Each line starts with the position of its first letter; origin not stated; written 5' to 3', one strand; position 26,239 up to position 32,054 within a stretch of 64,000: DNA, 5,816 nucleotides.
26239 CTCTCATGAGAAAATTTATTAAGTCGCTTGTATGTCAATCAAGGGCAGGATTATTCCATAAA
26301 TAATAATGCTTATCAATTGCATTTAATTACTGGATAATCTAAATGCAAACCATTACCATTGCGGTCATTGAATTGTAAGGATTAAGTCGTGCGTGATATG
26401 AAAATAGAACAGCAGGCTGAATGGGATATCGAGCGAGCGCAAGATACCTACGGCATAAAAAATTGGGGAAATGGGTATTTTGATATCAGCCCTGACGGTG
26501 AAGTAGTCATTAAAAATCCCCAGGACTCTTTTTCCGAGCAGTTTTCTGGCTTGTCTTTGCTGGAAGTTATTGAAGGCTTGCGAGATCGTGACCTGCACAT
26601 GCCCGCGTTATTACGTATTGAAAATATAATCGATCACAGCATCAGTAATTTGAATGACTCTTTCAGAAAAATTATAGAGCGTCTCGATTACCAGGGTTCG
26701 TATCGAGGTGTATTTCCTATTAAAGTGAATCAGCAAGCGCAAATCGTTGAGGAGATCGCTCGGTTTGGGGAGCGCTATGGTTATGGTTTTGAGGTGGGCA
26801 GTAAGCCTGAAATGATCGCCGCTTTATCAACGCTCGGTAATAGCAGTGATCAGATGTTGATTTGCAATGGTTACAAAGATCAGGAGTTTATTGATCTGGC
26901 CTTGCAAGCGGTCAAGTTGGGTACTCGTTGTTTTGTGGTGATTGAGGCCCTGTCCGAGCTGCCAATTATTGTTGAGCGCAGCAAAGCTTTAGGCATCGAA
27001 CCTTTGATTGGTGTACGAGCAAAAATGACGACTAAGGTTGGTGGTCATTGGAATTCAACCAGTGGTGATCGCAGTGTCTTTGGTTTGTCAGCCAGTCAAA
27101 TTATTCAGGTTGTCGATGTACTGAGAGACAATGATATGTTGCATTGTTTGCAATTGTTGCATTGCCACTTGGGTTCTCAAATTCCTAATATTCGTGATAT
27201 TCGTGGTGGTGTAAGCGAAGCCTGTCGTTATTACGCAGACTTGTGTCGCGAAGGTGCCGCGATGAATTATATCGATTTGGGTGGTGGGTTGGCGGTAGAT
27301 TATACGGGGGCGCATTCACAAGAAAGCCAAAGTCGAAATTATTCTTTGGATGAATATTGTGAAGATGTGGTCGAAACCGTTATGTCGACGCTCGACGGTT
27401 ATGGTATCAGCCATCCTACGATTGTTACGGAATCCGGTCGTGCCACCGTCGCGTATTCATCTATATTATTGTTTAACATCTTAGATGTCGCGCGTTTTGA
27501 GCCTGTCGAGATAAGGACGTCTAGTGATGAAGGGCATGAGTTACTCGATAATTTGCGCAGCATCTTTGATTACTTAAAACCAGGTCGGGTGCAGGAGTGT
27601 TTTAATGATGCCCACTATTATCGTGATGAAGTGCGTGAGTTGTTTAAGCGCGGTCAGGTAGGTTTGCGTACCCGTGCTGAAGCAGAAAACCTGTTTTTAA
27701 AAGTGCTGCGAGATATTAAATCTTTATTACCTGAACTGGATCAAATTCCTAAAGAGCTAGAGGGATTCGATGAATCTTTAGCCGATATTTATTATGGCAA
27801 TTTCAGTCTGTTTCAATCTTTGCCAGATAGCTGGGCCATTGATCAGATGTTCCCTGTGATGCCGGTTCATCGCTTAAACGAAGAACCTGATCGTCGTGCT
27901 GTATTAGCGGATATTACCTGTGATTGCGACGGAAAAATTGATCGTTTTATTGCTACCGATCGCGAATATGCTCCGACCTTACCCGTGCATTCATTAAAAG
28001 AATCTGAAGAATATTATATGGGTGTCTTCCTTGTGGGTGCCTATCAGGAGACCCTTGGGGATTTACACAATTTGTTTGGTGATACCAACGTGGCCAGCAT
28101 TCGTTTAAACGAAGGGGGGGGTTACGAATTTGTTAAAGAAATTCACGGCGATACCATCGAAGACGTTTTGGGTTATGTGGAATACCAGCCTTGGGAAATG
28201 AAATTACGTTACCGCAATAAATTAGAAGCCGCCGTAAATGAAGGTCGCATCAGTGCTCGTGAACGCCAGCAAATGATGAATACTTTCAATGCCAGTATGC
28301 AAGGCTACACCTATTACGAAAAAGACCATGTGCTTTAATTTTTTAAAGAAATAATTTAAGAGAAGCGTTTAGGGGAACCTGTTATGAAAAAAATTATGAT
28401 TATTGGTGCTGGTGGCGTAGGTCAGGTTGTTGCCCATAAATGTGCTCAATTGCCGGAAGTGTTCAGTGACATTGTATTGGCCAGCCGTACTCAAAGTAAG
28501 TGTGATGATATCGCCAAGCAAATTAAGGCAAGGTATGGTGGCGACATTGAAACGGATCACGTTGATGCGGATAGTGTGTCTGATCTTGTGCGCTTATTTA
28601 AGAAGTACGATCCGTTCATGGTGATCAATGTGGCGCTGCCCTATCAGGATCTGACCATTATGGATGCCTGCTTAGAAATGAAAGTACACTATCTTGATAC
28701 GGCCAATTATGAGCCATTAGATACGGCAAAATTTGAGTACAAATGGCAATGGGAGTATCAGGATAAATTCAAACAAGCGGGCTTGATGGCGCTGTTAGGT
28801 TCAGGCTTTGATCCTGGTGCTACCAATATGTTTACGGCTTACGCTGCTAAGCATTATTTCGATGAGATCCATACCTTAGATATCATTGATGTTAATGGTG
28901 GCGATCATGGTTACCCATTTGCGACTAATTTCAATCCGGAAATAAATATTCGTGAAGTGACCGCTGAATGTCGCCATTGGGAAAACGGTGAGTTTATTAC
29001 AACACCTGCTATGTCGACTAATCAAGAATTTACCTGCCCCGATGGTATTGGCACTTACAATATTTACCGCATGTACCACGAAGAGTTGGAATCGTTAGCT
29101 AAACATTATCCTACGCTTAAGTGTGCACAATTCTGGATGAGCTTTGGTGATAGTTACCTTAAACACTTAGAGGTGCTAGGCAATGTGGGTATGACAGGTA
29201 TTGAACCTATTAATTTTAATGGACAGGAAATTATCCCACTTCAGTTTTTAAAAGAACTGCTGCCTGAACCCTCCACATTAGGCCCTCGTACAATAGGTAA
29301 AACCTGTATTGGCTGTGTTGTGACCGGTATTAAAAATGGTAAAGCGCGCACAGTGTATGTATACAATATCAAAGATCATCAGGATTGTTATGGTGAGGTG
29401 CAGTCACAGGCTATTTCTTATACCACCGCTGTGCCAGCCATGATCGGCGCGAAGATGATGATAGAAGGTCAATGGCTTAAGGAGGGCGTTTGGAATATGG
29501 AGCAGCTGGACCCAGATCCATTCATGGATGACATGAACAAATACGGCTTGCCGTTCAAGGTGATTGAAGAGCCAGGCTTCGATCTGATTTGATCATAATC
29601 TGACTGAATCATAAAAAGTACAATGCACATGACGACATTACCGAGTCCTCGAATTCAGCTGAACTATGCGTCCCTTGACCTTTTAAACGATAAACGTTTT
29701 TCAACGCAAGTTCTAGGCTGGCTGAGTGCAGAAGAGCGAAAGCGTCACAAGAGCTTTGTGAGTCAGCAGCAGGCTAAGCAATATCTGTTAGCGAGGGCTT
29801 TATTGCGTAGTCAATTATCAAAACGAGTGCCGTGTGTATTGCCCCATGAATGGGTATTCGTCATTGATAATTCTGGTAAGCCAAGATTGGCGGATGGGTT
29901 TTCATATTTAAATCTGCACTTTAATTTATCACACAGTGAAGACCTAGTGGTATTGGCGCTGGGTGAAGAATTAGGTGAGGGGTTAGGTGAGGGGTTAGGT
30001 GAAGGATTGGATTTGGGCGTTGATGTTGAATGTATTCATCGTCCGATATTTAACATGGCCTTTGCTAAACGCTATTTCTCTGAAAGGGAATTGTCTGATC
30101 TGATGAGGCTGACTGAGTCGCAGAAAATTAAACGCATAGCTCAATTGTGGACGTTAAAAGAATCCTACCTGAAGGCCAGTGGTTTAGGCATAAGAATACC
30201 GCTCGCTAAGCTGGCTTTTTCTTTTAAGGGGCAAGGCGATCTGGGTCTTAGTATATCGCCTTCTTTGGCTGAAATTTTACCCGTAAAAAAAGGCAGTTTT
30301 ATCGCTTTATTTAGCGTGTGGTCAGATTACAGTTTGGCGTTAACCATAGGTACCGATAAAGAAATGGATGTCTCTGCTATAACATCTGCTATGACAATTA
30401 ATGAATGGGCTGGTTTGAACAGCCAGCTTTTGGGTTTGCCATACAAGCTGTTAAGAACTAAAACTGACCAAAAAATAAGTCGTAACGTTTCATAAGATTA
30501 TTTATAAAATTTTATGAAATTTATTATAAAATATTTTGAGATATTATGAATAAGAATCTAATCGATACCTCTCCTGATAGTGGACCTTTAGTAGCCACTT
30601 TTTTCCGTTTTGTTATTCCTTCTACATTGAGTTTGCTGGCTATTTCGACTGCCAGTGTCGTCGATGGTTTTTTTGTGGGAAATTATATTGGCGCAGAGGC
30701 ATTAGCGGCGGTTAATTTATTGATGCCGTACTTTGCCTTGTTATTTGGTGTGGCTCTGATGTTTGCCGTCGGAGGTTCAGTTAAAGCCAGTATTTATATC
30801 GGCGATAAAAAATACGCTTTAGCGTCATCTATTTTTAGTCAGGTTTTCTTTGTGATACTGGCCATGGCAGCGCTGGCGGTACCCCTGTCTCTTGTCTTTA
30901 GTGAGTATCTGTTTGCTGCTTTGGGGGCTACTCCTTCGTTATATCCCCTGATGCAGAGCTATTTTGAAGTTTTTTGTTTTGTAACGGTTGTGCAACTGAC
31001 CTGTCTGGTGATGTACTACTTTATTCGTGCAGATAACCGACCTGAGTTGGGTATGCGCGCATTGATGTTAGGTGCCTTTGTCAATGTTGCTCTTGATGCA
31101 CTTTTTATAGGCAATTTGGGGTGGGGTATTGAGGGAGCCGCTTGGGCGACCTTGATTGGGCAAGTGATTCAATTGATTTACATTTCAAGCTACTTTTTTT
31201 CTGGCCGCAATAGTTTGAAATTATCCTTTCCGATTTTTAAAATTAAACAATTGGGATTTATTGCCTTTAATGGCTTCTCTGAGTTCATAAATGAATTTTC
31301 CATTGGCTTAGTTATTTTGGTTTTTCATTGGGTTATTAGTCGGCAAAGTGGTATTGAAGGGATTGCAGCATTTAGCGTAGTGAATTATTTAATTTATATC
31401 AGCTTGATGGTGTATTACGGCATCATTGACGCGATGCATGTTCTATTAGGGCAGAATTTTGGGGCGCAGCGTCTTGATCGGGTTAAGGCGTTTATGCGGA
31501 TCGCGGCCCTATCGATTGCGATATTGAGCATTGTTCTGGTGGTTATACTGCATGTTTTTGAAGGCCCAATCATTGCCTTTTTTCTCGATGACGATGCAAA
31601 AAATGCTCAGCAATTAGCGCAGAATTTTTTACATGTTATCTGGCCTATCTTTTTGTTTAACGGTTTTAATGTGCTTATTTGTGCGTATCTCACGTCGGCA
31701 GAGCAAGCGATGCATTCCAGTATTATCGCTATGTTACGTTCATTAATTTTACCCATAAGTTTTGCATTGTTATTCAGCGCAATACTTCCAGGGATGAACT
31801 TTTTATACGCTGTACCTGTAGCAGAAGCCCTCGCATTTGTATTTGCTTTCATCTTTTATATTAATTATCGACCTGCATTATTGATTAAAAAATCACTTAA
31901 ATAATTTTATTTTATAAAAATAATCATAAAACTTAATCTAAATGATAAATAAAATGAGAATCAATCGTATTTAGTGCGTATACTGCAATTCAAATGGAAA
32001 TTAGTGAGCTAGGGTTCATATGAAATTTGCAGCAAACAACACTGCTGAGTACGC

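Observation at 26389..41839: Petrobactin-type cluster with built-in polyamine supply and two distinct carboxyspermidine dehydrogenases but no agmatinase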

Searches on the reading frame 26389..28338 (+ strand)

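Call 3: search_protein_families(library=pfam, proteins=[window:26389-28338:+])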
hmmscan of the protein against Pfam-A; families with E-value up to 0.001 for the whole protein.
window:26389-28338:+ (649 aa): 3 families
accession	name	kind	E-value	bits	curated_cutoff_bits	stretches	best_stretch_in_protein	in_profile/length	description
PF02784.22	Orn_Arg_deC_N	-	5.9e-32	111.4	23.4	1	98-355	14-247/247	Pyridoxal-dependent decarboxylase, pyridoxal binding domain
PF17810.6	Arg_decarb_HB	-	2.3e-20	73.1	23.3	1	380-458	2-81/84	Arginine decarboxylase helical bundle domain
PF17944.6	Arg_decarbox_C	-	6.8e-18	65.4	23.3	1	590-643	1-51/51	Arginine decarboxylase C-terminal helical extension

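Call 4: search_protein_families(library=ncbifam, proteins=[window:26389-28338:+])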
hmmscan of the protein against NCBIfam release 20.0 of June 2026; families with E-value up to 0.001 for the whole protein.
window:26389-28338:+ (649 aa): 7 families
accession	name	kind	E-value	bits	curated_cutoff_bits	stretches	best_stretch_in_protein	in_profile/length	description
NF003763.0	PRK05354.1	equivalog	1.9e-243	809.6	369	1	7-645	4-635/636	biosynthetic arginine decarboxylase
TIGR01273.1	speA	equivalog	1.9e-214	713.8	624.1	1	12-643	1-623/624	arginine decarboxylase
TIGR01048.1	lysA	equivalog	4e-25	88.2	297.9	1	109-365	55-294/417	diaminopimelate decarboxylase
TIGR03099.1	dCO2ase_PEP1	hypoth_equivalog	1.4e-13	50.7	478.45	1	111-366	56-292/398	pyridoxal-dependent decarboxylase, exosortase A system-associated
NF006515.0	PRK08961.1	equivalog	1.4e-10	39.8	802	1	109-367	531-760/861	bifunctional aspartate kinase/diaminopimelate decarboxylase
NF041039.1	FslC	exception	2.7e-10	39.6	500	1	111-366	62-306/418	rhizoferrin biosystnesis N-citrylornithine decarboxylase FslC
NF052544.1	OrLyDeCDokD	equivalog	3.7e-07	29.1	700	1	150-364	109-319/461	ornithine/lysine decarboxylase DokD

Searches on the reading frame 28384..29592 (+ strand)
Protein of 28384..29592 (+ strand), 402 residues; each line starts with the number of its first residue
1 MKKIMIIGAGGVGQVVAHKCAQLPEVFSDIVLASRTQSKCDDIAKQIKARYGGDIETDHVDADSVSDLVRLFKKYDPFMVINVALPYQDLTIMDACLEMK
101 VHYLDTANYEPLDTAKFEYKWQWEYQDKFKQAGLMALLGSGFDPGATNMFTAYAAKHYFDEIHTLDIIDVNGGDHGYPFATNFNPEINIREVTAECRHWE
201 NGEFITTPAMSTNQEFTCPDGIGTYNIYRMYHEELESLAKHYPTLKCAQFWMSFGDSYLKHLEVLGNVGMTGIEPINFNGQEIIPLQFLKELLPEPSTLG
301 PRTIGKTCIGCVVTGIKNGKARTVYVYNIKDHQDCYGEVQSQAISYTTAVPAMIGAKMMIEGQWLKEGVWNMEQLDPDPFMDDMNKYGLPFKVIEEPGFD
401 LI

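Call 3: search_protein_families(library=pfam, proteins=[window:28384-29592:+])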
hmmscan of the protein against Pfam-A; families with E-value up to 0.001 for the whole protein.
window:28384-29592:+ (402 aa): 3 families
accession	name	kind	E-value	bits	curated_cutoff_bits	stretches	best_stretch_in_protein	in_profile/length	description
PF16653.10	Sacchrp_dh_C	-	1.7e-41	143.5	31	1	141-389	1-265/265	Saccharopine dehydrogenase C-terminal domain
PF03435.24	Sacchrp_dh_NADP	-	3.9e-35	121.4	25.1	1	4-137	1-129/129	Saccharopine dehydrogenase NADP binding domain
PF01488.26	Shikimate_DH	-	0.00047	20.7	24.3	1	2-50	13-59/138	Shikimate / quinate 5-dehydrogenase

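Call 4: search_protein_families(library=ncbifam, proteins=[window:28384-29592:+])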
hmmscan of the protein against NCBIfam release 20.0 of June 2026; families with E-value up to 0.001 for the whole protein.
window:28384-29592:+ (402 aa): 7 families
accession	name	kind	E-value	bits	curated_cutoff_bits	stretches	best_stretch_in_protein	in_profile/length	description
NF043000.1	carsnrspmd_synth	equivalog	1.5e-123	413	800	1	4-395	3-402/405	carboxynorspermidine synthase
NF005909.0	PRK07890.1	subfamily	2.3e-06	27.1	258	1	3-71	9-77/260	short chain dehydrogenase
NF005489.0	PRK07102.1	equivalog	2.2e-05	24.2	267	1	1-77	1-75/243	SDR family oxidoreductase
TIGR00507.1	aroE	equivalog_domain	0.00012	21.4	200.2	1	2-64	118-178/270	shikimate dehydrogenase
NF001319.0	PRK00258.3-3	equivalog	0.00017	20.7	252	1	2-51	123-170/279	shikimate dehydrogenase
NF005449.0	PRK07041.1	equivalog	0.00023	21.1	257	1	2-81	8-83/240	SDR family oxidoreductase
NF005873.0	PRK07814.1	equivalog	0.00044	19.7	346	0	5-50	14-57/263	SDR family oxidoreductase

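Call 29: search_solved_structures(query=window:28384-29592:+, show_alignments=3)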
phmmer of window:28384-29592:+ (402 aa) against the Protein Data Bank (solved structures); distinct sequences matched with E-value up to 0.001: 4.
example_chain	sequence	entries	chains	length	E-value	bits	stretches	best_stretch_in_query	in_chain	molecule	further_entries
4ina_A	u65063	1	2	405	2.2e-164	550.9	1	1-395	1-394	saccharopine dehydrogenase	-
4rl6_A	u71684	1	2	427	1.6e-163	548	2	114-398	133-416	Saccharopine dehydrogenase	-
8deb_A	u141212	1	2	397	1.3e-157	528.6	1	2-395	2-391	Carboxyspermidine dehydrogenase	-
8h4z_A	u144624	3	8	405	4.6e-141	474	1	3-395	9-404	Saccharopine dehydrogenase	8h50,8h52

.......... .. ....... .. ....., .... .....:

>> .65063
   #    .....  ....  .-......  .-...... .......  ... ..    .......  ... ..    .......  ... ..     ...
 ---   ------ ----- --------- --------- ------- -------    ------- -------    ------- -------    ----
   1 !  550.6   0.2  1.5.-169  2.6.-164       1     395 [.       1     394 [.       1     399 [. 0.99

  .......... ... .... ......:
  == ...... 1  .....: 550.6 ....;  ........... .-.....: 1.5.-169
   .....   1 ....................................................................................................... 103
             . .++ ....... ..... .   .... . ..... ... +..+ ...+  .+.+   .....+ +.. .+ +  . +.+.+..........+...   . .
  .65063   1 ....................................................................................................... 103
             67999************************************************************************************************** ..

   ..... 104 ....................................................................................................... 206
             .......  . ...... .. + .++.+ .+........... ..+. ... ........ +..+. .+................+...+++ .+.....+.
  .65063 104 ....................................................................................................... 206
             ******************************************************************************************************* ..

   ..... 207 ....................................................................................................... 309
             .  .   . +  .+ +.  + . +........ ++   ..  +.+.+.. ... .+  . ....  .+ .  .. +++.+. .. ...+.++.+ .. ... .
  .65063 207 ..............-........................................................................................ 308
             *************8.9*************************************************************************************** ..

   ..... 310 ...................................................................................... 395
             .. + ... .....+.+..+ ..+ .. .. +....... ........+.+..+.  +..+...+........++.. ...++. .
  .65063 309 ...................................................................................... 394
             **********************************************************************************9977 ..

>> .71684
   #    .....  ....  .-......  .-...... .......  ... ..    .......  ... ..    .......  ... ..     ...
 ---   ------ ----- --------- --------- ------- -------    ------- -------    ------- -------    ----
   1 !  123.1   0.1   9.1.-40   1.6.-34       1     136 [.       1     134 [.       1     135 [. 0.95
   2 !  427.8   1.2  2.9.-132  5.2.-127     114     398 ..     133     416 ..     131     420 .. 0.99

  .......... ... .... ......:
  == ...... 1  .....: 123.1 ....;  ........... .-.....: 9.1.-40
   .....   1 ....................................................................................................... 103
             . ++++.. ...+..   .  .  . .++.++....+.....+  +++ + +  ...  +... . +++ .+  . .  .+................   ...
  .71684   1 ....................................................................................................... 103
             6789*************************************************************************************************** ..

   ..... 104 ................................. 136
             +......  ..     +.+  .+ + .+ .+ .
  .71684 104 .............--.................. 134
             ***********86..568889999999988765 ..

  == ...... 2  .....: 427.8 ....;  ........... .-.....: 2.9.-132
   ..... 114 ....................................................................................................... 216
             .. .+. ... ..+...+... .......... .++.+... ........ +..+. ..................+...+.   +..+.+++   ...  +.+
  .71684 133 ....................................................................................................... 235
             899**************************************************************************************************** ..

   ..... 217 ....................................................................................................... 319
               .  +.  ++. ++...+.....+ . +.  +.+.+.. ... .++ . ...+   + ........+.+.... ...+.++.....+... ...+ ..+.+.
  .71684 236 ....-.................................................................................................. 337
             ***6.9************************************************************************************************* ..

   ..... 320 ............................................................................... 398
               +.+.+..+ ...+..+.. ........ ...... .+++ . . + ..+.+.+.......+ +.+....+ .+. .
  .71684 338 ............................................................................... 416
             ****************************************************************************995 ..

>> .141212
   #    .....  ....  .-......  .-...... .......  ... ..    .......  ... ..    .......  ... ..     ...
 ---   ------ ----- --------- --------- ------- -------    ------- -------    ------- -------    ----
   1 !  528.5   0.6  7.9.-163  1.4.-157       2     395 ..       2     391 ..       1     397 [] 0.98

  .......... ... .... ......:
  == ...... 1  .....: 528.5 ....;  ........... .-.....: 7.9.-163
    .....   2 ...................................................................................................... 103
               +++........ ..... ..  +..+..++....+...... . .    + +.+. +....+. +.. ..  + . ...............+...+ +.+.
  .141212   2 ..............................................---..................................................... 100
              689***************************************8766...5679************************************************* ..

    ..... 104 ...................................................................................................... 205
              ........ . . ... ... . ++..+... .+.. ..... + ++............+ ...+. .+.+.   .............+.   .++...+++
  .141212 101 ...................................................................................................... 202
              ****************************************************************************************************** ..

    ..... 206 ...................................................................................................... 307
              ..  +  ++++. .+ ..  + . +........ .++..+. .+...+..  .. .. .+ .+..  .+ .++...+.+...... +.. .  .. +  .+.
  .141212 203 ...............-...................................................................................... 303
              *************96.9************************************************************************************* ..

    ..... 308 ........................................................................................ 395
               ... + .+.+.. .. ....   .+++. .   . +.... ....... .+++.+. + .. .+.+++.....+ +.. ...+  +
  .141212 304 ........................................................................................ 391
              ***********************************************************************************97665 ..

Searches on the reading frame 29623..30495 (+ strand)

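Call 3: search_protein_families(library=pfam, proteins=[window:29623-30495:+])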
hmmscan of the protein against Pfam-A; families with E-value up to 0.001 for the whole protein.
window:29623-30495:+ (290 aa): 2 families
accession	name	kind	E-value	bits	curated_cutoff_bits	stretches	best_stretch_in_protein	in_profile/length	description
PF01648.25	ACPS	-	4.9e-15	56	25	1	131-202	2-79/111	4'-phosphopantetheinyl transferase superfamily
PF22624.1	AASDHPPT_N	-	1e-09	39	27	1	29-112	12-96/100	4'-phosphopantetheinyl transferase, N-terminal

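Call 4: search_protein_families(library=ncbifam, proteins=[window:29623-30495:+])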
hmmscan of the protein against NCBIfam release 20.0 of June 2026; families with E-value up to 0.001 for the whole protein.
window:29623-30495:+ (290 aa): 7 families
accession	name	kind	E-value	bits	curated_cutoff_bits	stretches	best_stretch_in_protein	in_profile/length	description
NF042922.1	4PPT_HetI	equivalog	1.3e-24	86.8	370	1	28-220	34-214/235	4'-phosphopantetheinyl transferase HetI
NF007676.0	PRK10351.1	equivalog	6.7e-11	42.1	174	1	50-187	30-144/195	4'-phosphopantetheinyl transferase AcpT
TIGR00556.1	pantethn_trn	domain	7.2e-10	39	45.35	1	131-192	5-70/128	phosphopantetheine--protein transferase domain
NF047349.1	4PPT_AusB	equivalog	6.7e-07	29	225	1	57-191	44-153/205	aureusimine biosynthesis 4'-phosphopantetheinyl transferase AusB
TIGR00516.1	acpS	equivalog_domain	5e-05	23.6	59.8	1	138-199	19-76/125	holo-ACP synthase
NF011253.0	PRK14659.1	equivalog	0.00015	22.3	156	0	132-190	6-70/123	holo-[acyl-carrier-protein] synthase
NF011254.0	PRK14660.1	equivalog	0.00084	19.3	195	0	125-192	3-69/125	holo-[acyl-carrier-protein] synthase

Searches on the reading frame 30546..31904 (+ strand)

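Call 3: search_protein_families(library=pfam, proteins=[window:30546-31904:+])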
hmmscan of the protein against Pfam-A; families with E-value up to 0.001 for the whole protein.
window:30546-31904:+ (452 aa): 1 family
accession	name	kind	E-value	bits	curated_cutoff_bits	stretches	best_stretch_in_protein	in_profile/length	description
PF01554.23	MatE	-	3.4e-34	118.3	24.9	2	25-185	1-160/161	MatE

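Call 4: search_protein_families(library=ncbifam, proteins=[window:30546-31904:+])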
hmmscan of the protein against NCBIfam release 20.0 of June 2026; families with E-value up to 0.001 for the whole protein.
window:30546-31904:+ (452 aa): 8 families
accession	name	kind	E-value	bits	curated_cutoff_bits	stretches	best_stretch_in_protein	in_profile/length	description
NF007130.1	PRK09575.1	equivalog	7.1e-53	180.4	445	1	17-429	6-419/435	MATE family efflux transporter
NF000217.1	MATE_multi_FepA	equivalog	2.7e-40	138.7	900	1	17-442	15-438/443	multidrug efflux MATE transporter FepA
TIGR00797.1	matE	subfamily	3e-33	115.3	147.4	1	26-414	2-388/396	MATE family efflux transporter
NF041801.1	MATE_SolL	equivalog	1.7e-22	79.9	780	1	13-438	16-446/458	solanimycin export family MATE transporter SolL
NF000131.1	MATE_multi_MepA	equivalog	2.6e-18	66.5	850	1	14-439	13-435/451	multidrug efflux MATE transporter MepA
NF052396.1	MATE_WgkD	equivalog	3.4e-13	49.4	510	1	24-424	10-411/428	tryglysin-associated MATE efflux transporter WgkD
NF041358.1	GntT_guanitoxin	equivalog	7.1e-07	28.6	525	1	13-386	9-382/438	guanitoxin biosynthesis MATE family efflux transporter GntT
NF007690.0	PRK10367.1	equivalog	0.00044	19.3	409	0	21-369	13-359/441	MATE family efflux transporter DinF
